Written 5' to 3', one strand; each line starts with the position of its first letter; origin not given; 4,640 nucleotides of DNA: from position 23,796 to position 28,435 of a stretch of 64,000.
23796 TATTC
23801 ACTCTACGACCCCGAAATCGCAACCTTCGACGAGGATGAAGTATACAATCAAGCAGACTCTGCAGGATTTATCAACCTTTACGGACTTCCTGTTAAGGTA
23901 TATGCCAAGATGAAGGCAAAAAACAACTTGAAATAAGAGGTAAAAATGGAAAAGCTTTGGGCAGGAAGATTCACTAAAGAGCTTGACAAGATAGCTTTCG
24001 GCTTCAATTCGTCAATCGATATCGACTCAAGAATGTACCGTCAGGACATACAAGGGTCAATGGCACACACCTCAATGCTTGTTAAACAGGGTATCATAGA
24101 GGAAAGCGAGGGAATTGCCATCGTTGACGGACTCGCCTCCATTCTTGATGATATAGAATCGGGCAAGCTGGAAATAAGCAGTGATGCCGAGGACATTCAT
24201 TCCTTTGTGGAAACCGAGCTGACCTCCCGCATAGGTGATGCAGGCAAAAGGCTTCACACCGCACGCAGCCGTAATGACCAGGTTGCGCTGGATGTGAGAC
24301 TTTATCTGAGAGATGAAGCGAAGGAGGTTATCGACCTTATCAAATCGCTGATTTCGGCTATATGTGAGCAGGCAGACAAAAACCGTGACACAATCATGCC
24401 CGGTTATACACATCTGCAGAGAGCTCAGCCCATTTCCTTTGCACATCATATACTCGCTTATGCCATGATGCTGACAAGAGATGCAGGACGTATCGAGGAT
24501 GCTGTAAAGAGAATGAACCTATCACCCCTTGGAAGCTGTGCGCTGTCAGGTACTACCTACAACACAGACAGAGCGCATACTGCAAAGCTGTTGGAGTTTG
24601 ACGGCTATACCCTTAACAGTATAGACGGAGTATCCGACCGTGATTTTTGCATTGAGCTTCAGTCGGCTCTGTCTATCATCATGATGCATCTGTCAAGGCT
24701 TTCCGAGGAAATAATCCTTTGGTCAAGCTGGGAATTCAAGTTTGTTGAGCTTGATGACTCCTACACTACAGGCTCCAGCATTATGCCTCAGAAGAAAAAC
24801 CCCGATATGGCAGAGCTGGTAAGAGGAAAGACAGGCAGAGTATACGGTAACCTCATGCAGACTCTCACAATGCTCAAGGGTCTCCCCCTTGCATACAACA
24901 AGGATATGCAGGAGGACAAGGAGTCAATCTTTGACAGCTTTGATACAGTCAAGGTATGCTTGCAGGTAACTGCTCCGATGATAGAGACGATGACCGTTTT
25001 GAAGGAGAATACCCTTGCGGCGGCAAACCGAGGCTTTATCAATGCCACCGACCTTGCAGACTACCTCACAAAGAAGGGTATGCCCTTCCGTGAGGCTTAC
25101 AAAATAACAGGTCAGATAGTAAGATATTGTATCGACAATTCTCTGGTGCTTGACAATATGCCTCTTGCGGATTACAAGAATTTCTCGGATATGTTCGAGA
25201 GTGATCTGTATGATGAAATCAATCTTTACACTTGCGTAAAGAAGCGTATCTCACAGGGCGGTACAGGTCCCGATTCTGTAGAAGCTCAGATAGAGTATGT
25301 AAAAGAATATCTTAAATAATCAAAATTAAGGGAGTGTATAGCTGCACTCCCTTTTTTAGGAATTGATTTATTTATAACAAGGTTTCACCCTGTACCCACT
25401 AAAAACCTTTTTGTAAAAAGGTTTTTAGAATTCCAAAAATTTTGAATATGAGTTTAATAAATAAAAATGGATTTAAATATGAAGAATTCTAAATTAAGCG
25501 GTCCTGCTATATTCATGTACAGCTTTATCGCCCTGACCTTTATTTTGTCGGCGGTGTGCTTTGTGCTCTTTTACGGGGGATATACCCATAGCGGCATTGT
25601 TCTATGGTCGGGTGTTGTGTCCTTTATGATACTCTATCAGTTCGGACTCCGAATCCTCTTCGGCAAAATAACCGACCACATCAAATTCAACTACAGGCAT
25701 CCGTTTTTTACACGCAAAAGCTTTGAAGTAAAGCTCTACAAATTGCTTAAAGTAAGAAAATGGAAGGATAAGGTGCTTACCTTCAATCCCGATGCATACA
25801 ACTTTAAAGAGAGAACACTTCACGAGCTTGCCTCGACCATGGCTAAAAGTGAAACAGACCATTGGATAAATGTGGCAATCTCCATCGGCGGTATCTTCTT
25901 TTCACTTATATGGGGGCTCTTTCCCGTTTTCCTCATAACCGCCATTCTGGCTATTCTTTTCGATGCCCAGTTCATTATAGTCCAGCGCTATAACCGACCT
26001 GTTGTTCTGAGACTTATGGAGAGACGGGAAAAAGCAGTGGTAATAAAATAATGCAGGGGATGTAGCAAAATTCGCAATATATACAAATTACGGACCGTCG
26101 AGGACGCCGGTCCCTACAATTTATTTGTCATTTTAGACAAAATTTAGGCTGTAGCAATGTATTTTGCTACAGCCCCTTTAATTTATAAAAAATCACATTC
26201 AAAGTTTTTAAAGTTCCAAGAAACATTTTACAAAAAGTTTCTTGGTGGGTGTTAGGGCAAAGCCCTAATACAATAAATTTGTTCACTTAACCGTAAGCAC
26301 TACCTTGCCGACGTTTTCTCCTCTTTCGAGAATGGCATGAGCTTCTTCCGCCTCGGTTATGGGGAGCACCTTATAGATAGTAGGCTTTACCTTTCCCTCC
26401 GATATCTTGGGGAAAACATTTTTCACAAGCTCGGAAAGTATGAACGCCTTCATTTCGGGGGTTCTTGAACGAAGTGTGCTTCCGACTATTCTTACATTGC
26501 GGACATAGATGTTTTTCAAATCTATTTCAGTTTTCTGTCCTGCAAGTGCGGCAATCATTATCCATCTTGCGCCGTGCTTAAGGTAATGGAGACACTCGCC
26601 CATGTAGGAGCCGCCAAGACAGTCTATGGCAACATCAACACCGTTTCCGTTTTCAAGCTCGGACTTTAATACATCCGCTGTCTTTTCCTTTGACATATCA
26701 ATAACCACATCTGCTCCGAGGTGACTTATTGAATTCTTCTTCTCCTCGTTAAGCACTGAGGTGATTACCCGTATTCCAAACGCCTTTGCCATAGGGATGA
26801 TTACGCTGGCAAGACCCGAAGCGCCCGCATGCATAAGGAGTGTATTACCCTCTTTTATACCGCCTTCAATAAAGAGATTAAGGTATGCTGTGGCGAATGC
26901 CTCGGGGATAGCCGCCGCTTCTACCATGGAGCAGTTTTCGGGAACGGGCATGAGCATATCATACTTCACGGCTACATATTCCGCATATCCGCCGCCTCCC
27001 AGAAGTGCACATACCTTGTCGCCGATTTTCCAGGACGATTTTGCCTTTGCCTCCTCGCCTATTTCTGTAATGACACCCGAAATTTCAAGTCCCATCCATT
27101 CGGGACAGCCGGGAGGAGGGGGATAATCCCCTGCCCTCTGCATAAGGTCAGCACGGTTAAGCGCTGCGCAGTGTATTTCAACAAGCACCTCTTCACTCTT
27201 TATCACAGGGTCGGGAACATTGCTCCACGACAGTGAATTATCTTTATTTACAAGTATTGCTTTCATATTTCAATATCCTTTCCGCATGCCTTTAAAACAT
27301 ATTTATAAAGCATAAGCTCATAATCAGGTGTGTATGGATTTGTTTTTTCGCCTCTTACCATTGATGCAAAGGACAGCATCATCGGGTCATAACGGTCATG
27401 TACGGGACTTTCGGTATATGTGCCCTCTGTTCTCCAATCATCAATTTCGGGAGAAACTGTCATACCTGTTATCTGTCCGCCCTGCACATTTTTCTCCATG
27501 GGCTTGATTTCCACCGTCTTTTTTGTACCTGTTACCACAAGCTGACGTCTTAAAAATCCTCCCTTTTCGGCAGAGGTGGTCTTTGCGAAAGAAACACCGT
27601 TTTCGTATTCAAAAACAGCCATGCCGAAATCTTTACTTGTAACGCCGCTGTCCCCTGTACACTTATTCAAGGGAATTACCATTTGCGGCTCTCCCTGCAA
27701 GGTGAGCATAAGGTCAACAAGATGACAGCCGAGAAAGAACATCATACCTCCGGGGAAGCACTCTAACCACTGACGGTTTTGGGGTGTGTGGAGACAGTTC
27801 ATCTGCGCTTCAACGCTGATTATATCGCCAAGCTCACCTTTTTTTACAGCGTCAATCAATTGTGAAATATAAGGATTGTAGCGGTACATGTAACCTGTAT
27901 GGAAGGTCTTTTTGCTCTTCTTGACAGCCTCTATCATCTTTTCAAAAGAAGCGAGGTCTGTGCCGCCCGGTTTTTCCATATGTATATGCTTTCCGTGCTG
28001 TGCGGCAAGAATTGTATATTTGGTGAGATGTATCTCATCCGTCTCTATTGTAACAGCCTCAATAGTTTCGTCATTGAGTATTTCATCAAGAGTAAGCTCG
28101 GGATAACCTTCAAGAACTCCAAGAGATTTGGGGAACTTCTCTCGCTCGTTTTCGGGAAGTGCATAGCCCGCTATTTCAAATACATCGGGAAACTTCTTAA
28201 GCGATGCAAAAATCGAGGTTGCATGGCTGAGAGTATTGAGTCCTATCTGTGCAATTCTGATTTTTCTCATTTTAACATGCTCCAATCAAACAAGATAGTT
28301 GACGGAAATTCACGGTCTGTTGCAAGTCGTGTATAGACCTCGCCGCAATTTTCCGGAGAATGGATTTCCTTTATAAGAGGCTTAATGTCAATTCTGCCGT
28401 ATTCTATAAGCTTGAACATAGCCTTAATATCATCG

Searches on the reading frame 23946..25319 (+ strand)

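Call 18: search_protein_families(library=pfam, proteins=[window:23946-25319:+], max_evalue=0.0001)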
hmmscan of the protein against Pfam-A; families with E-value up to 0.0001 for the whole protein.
window:23946-25319:+ (457 aa): 2 families
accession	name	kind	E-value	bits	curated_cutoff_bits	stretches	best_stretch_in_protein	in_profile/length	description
PF00206.25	Lyase_1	-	3.7e-76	256.9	27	1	7-301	1-312/312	Lyase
PF14698.11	ASL_C2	-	7.1e-25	87.7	27.3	1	364-432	1-69/69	Argininosuccinate lyase C-terminal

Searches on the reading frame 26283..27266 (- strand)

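Call 18: search_protein_families(library=pfam, proteins=[window:26283-27266:-], max_evalue=0.0001)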
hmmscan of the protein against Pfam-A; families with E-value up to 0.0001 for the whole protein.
window:26283-27266:- (327 aa): 3 families
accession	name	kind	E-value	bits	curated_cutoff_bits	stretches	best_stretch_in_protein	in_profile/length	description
PF00107.32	ADH_zinc_N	-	2.4e-22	79.7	31.8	1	151-274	1-122/129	Zinc-binding dehydrogenase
PF13602.12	ADH_zinc_N_2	-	4e-21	76.8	27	1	183-324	1-134/134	Zinc-binding dehydrogenase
PF08240.17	ADH_N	-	3.7e-16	59.7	23.5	1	24-110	2-104/104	Alcohol dehydrogenase GroES-like domain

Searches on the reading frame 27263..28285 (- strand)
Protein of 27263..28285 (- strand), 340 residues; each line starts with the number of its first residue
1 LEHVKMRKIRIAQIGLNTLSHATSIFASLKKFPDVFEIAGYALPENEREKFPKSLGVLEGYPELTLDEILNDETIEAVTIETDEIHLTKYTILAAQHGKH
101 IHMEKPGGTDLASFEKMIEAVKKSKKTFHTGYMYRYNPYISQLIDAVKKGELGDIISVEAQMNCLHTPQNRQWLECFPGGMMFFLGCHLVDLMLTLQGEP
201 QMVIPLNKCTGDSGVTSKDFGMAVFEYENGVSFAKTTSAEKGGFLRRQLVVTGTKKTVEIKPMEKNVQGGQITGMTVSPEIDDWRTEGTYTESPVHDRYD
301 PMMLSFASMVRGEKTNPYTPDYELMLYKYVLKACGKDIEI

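Call 18: search_protein_families(library=pfam, proteins=[window:27263-28285:-], max_evalue=0.0001)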
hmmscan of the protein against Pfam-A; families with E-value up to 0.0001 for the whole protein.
window:27263-28285:- (340 aa): 3 families
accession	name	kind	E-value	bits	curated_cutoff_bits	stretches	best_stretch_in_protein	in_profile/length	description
PF22725.1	GFO_IDH_MocA_C3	-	1.3e-12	48.2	27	1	142-258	3-123/124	GFO/IDH/MocA C-terminal domain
PF02894.22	GFO_IDH_MocA_C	-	2.5e-12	47.5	22.9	1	146-319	3-192/218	Oxidoreductase family, C-terminal alpha/beta domain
PF01408.29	GFO_IDH_MocA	-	2.2e-10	41.7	24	1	10-132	2-120/120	Oxidoreductase family, NAD-binding Rossmann fold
